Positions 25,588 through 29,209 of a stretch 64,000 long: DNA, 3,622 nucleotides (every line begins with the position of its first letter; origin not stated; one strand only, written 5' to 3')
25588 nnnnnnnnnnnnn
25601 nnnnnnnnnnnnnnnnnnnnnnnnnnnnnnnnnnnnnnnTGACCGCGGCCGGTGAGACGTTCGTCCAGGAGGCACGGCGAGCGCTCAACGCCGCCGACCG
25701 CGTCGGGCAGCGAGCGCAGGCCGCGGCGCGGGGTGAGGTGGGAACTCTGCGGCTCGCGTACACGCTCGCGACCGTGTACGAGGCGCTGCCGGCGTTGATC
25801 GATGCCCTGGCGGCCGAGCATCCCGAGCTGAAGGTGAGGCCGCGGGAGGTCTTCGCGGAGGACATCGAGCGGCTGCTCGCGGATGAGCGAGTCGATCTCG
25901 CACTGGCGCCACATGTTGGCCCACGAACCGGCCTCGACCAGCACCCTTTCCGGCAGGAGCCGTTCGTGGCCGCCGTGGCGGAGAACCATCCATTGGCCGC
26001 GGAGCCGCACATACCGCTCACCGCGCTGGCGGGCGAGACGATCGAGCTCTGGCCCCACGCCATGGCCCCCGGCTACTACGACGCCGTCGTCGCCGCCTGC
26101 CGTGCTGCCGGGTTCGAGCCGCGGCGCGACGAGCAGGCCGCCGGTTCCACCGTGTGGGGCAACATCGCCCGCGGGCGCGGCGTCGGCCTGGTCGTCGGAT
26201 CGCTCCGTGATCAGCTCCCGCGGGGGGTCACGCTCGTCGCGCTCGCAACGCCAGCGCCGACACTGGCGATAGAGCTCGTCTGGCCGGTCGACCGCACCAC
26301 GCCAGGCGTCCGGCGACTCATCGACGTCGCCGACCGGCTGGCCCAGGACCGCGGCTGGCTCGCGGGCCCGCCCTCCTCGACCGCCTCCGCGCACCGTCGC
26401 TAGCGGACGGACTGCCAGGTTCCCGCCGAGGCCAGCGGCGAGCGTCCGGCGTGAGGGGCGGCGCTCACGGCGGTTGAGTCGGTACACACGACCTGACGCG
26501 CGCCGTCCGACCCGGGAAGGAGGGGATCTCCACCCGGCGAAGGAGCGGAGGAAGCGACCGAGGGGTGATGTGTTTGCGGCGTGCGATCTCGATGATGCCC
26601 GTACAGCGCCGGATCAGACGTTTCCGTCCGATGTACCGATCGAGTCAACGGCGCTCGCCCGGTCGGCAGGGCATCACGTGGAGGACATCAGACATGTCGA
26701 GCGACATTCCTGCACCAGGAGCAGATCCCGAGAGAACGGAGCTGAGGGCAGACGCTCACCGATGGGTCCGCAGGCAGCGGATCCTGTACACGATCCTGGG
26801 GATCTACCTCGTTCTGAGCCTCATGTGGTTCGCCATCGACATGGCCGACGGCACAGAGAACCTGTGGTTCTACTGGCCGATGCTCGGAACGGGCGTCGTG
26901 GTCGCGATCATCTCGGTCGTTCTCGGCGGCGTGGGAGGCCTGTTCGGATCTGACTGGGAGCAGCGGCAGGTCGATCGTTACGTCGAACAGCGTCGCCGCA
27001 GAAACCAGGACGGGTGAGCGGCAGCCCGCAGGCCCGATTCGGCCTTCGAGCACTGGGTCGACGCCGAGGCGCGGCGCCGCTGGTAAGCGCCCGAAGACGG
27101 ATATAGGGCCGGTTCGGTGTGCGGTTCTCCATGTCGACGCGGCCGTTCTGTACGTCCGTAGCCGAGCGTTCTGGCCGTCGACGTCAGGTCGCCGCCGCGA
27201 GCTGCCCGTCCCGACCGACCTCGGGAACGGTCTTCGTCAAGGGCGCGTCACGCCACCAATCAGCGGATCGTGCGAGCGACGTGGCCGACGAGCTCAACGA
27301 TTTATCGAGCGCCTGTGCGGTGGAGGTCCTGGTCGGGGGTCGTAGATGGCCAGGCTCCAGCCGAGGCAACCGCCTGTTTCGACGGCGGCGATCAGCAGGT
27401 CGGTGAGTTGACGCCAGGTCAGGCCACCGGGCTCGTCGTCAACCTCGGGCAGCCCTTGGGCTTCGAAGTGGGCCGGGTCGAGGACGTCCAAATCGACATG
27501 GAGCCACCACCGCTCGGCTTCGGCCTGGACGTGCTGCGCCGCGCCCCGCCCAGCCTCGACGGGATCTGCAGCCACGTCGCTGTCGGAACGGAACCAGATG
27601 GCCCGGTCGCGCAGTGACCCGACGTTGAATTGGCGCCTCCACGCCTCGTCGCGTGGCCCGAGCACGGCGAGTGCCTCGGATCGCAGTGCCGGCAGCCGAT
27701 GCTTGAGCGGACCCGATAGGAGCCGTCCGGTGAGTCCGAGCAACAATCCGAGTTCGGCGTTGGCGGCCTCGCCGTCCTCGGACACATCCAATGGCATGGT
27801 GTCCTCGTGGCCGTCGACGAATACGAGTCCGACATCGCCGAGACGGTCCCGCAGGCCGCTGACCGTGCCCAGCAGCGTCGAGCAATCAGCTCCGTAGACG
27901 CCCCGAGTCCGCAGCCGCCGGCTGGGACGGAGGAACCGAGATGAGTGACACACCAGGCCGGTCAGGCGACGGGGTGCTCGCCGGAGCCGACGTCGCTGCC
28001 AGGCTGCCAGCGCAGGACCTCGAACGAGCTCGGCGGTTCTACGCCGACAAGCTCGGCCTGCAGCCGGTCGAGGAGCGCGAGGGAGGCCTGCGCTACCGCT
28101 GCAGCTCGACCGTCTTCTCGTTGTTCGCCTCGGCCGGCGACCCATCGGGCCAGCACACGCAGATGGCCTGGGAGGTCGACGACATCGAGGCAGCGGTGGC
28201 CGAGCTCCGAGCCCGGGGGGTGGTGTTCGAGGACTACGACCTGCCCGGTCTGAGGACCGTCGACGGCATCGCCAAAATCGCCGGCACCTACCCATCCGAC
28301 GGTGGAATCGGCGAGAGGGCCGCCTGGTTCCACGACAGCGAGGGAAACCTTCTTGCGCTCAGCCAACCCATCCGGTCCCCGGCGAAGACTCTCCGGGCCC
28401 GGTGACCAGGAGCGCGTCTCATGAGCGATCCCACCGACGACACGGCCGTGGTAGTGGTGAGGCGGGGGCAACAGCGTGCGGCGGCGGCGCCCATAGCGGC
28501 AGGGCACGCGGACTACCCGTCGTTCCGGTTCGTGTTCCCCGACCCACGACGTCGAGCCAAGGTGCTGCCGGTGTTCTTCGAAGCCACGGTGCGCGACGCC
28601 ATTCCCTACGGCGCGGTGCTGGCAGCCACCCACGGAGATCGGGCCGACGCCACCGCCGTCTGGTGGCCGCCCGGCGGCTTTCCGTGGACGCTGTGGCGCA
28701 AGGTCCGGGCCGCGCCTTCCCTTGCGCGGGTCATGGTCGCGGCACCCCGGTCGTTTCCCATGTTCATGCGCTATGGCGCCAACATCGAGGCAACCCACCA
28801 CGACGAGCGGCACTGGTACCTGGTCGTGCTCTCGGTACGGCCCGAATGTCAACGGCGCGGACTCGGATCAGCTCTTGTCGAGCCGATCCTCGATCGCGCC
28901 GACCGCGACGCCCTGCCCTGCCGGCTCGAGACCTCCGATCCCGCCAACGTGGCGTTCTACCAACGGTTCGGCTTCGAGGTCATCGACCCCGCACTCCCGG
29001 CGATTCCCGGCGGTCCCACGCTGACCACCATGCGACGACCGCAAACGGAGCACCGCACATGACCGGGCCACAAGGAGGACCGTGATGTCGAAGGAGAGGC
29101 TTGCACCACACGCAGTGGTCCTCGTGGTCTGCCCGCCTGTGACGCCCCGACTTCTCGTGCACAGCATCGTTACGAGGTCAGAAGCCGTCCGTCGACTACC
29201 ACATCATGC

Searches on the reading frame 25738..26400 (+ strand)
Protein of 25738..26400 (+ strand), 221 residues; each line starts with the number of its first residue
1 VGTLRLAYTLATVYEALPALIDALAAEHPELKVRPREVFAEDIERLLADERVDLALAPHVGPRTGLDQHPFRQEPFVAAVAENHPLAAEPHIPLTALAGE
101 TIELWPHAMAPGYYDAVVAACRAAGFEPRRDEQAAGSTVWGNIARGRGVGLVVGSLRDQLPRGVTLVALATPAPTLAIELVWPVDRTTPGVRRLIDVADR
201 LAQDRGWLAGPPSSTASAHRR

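Call 4: search_protein_families(library=pfam, max_evalue=0.01, proteins=[window:25738-26400:+])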
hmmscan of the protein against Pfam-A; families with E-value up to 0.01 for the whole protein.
seq(221 aa): 1 family
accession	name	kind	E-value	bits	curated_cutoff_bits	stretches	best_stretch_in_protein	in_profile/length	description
PF03466.25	LysR_substrate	-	1.9e-29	103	28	1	2-198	6-204/209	LysR substrate binding domain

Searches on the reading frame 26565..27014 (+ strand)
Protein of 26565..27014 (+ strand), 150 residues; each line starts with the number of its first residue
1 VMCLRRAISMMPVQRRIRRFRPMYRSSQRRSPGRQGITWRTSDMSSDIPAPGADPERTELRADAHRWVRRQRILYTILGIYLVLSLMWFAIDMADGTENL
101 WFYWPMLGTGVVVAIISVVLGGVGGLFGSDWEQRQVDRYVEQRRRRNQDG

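Call 88: search_protein_families(library=pfam, max_evalue=0.001, proteins=[window:26565-27014:+])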
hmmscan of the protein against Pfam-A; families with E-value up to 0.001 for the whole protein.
window:26565-27014:+ (150 aa): 1 family
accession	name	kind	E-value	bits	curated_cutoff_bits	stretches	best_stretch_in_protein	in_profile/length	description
PF13239.11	2TM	-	4.9e-11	43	24.8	1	64-141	3-79/79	2TM domain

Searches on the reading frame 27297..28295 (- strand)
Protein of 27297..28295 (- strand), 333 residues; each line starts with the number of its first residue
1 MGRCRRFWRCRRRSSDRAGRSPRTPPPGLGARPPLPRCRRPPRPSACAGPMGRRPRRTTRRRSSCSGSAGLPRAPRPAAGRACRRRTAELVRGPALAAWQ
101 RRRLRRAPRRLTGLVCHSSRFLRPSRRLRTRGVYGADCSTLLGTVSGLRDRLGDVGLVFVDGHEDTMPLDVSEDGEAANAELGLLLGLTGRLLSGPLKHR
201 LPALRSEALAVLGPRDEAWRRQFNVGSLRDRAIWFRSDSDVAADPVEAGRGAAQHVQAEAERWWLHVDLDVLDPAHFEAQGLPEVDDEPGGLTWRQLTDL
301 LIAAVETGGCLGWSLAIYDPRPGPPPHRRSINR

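Call 88: search_protein_families(library=pfam, max_evalue=0.001, proteins=[window:27297-28295:-])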
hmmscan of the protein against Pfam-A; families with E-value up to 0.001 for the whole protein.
window:27297-28295:- (333 aa): 1 family
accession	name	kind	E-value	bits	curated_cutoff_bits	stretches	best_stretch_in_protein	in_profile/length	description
PF00491.26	Arginase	-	1.2e-08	35.2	22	1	135-304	91-242/280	Arginase family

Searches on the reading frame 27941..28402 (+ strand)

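Call 88: search_protein_families(library=pfam, max_evalue=0.001, proteins=[window:27941-28402:+])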
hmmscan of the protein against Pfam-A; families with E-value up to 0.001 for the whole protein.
window:27941-28402:+ (154 aa): 3 families
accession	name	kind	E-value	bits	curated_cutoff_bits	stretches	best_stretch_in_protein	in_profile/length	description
PF00903.31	Glyoxalase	-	5.1e-10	40.2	20.6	1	22-97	7-96/121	Glyoxalase/Bleomycin resistance protein/Dioxygenase superfamily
PF22677.2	Ble-like_N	-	1.9e-06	28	24.5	1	22-41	7-26/41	Bleomycin resistance protein-like N-terminal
PF13669.12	Glyoxalase_4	-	0.00013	22.6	27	0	74-97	71-94/109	Glyoxalase/Bleomycin resistance protein/Dioxygenase superfamily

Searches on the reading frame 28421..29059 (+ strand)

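Call 88: search_protein_families(library=pfam, max_evalue=0.001, proteins=[window:28421-29059:+])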
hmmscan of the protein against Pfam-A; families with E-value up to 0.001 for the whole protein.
window:28421-29059:+ (213 aa): 5 families
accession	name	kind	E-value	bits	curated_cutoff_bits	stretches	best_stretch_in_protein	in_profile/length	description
PF00583.31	Acetyltransf_1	-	2.5e-10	41.1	20.7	1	127-185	55-116/116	Acetyltransferase (GNAT) family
PF13508.13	Acetyltransf_7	-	9e-10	39.2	27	1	129-187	25-84/84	Acetyltransferase (GNAT) domain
PF13673.13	Acetyltransf_10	-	2e-08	34.7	23.6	1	121-190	41-112/128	Acetyltransferase (GNAT) domain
PF13527.13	Acetyltransf_9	-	0.00011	22.6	25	1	133-187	74-126/127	Acetyltransferase (GNAT) domain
PF08445.16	FR47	-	0.0002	21.7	22.1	1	133-189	23-81/86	FR47-like protein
